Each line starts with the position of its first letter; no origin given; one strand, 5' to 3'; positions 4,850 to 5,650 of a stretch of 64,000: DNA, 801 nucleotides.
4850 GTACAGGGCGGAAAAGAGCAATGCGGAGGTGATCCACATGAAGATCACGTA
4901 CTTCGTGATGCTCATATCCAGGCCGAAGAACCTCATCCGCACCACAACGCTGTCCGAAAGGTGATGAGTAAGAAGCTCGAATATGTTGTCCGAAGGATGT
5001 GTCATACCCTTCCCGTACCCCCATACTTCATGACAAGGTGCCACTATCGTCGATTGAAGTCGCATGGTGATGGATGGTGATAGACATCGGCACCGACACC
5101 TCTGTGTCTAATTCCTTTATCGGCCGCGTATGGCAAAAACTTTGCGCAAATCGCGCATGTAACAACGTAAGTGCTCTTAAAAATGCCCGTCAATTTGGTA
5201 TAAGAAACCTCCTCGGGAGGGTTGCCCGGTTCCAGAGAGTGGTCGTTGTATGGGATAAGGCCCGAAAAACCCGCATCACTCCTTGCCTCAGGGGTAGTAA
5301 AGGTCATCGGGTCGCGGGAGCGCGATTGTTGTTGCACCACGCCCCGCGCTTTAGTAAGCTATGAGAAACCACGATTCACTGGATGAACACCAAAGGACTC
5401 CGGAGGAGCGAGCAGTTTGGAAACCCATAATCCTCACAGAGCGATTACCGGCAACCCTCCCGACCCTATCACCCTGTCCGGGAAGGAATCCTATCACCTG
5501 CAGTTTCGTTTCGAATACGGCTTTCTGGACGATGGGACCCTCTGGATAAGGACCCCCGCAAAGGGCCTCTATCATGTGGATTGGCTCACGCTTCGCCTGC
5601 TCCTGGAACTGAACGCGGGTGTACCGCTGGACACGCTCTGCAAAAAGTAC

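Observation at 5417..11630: Candidate novel membrane-tethered RiPP-like maturation system: RRE-M50 protease, SPFH-rSAM/SPASM, rSAM/SPASM, GSW-rich repeat protein, third rSAM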

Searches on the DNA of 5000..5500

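Call 82: search_rna_families(source=window, start=5000, end=5500, threshold=evalue, max_evalue=1)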
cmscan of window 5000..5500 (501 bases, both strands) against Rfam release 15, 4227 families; matches with E-value up to 1: 0.
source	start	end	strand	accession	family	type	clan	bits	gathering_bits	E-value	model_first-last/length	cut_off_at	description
